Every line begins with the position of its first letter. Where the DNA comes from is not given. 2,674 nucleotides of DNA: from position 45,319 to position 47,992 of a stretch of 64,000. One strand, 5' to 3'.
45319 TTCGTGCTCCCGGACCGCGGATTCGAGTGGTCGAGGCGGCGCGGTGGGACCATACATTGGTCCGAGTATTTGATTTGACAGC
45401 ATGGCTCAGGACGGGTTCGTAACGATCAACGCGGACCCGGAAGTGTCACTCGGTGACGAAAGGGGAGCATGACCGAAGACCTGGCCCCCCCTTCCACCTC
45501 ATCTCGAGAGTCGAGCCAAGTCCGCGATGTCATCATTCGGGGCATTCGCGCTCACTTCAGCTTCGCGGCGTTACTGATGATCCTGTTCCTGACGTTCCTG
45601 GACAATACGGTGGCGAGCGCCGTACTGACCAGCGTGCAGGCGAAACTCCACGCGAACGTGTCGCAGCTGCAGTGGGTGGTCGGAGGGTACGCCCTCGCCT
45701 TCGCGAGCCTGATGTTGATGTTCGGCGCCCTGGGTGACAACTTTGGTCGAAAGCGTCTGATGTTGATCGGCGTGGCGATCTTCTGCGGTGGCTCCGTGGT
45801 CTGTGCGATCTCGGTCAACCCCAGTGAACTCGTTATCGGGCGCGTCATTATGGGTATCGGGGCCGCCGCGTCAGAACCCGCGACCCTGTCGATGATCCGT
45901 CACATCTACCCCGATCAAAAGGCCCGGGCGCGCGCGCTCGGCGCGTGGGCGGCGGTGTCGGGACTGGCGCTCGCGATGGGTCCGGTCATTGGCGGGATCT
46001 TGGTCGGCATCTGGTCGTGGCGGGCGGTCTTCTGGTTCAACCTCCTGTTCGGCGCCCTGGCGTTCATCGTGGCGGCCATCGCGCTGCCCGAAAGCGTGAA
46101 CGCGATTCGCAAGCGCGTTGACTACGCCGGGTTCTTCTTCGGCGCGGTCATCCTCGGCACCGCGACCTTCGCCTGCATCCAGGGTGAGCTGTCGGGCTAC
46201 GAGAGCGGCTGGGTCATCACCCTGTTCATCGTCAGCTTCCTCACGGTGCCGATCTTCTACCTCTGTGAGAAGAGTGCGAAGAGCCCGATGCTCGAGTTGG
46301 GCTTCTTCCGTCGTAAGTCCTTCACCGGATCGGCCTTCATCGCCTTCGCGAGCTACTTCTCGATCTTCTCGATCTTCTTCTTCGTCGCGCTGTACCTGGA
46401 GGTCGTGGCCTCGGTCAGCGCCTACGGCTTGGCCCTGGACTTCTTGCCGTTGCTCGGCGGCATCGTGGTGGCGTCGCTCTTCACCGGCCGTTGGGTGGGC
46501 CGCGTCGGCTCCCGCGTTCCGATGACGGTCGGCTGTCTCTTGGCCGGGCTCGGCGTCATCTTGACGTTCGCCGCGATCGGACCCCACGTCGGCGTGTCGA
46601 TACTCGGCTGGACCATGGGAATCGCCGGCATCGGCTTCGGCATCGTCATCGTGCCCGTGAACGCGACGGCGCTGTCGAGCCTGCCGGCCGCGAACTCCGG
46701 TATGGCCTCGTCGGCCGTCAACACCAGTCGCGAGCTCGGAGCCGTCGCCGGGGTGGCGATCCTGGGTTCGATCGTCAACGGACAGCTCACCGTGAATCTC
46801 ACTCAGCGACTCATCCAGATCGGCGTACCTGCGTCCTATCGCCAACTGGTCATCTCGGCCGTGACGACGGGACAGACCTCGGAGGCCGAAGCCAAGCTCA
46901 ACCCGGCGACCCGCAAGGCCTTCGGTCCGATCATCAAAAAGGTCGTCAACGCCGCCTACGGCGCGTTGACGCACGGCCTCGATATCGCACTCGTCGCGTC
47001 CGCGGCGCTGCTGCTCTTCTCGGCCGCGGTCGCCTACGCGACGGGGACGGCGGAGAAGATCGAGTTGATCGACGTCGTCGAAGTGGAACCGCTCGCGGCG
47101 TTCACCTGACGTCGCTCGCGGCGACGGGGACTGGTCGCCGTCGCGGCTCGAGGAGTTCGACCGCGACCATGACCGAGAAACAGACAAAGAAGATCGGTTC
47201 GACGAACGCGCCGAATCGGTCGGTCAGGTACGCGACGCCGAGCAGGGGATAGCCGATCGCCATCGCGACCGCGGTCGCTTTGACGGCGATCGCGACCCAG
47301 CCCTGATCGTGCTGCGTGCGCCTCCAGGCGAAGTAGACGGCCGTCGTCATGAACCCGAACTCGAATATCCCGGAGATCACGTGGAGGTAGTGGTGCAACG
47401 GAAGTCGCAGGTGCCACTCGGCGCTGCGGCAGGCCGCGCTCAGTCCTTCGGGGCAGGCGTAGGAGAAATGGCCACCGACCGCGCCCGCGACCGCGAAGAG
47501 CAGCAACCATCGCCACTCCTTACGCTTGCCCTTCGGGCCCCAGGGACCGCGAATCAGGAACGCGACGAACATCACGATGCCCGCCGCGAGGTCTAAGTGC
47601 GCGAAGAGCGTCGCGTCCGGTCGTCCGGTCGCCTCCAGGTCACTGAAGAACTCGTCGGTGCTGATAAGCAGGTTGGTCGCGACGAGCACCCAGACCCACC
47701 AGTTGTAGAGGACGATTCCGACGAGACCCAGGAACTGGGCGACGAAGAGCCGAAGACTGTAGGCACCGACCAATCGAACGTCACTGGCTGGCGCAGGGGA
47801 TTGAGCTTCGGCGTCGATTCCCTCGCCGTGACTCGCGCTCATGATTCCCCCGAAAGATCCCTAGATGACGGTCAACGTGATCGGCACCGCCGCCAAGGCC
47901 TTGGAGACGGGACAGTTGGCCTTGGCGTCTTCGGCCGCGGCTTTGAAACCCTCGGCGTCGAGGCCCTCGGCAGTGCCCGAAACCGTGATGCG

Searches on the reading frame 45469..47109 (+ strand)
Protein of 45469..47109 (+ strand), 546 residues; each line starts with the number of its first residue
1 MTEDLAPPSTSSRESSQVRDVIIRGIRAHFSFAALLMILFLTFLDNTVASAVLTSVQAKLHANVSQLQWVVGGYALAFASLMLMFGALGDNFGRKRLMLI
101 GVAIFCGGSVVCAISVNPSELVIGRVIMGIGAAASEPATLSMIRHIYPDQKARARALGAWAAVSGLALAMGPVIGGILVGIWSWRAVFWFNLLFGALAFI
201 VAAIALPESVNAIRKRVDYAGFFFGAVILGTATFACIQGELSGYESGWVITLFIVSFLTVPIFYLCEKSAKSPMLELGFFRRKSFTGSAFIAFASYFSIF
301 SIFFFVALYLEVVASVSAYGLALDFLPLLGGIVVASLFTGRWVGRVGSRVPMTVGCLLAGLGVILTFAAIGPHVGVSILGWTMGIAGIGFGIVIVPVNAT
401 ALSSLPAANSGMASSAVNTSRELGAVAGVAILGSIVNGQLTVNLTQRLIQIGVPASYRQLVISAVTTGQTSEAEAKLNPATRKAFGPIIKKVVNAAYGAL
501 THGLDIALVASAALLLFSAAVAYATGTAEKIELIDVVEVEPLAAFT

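Call 31: search_protein_families(library=pfam, proteins=[window:45469-47109:+], max_evalue=0.01)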
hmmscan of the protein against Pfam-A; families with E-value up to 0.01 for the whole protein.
window:45469-47109:+ (546 aa): 2 families
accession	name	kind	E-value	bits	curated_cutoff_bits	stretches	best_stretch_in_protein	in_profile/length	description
PF07690.21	MFS_1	-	2.6e-52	178.3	33.4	1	35-428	1-346/347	Major Facilitator Superfamily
PF00083.30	Sugar_tr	-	3.2e-09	36.6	22.3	1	55-210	36-195/452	Sugar (and other) transporter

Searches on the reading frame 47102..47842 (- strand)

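Call 31: search_protein_families(library=pfam, proteins=[window:47102-47842:-], max_evalue=0.01)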
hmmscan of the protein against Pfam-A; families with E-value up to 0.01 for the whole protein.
window:47102-47842:- (246 aa): 1 family
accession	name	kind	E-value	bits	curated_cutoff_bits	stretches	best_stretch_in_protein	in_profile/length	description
PF06197.19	DUF998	-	8.4e-09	35.8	30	1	42-228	3-180/184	Protein of unknown function (DUF998)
